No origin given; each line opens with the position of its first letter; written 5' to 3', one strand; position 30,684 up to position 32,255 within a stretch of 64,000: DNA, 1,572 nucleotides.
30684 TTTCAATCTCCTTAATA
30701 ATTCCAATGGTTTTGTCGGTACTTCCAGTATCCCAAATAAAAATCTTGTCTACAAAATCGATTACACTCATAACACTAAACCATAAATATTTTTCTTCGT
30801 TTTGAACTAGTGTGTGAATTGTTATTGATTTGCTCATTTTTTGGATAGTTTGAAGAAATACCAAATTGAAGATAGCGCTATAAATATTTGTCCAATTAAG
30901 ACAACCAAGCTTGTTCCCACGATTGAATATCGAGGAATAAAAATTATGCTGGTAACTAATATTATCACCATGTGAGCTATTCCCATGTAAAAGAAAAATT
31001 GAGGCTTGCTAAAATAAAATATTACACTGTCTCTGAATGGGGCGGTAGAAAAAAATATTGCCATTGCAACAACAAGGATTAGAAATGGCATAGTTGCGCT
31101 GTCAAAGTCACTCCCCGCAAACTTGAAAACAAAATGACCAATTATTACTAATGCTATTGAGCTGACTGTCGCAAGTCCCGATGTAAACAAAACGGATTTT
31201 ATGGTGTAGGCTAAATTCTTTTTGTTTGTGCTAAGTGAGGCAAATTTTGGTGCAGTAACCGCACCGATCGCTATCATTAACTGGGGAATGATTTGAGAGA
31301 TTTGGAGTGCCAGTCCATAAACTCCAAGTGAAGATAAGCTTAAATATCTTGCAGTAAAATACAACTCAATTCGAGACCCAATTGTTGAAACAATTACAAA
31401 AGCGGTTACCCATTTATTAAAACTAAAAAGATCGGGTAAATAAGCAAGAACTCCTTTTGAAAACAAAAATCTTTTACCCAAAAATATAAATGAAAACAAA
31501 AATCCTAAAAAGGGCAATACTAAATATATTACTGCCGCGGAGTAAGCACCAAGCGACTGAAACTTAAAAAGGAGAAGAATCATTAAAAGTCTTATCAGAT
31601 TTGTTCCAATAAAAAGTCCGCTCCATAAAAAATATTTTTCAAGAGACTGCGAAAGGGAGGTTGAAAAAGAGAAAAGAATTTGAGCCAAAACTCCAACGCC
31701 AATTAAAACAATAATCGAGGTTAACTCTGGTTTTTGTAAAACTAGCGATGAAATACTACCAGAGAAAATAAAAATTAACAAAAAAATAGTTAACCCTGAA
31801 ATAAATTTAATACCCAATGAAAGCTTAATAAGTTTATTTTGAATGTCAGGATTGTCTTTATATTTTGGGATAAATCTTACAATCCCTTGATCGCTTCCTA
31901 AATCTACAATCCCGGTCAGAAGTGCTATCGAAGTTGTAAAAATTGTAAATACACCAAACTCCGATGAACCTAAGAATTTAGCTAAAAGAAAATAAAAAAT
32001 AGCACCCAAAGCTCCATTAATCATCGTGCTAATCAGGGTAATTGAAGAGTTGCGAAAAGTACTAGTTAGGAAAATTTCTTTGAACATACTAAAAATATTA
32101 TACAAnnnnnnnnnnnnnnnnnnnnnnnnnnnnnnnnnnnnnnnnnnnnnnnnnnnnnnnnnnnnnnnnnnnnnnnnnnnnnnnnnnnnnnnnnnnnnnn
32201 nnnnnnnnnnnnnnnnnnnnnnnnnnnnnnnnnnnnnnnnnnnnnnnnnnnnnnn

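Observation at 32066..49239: Paralogous trio of giant membrane proteins (903, 1177, 633 aa) with N-terminal multi-TM core, large extracytoplasmic domain and C-terminal TM anchor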

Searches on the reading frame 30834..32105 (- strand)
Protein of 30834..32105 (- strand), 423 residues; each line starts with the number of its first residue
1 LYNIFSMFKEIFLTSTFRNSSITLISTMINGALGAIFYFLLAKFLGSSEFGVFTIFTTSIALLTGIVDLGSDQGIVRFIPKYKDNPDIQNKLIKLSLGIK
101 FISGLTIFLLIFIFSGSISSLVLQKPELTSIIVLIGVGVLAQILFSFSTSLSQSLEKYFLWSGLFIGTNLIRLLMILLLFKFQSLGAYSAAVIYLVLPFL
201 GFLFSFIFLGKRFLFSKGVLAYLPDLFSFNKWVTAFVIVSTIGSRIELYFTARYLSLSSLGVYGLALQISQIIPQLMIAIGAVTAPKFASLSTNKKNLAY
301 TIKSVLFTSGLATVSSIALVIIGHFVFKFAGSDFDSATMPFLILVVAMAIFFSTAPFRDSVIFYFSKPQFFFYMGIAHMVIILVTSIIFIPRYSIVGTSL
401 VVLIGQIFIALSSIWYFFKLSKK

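Call 10: search_protein_families(library=pfam, proteins=[window:30834-32105:-], max_evalue=0.01)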
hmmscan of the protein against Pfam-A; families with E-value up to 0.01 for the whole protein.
window:30834-32105:- (423 aa): 2 families
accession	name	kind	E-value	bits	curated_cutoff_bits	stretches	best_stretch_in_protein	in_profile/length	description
PF01943.22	Polysacc_synt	-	1.1e-22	81.2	28.2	1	18-291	3-273/274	Polysaccharide biosynthesis protein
PF13440.11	Polysacc_synt_3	-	1.4e-16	61.1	23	1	40-321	1-273/293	Polysaccharide biosynthesis protein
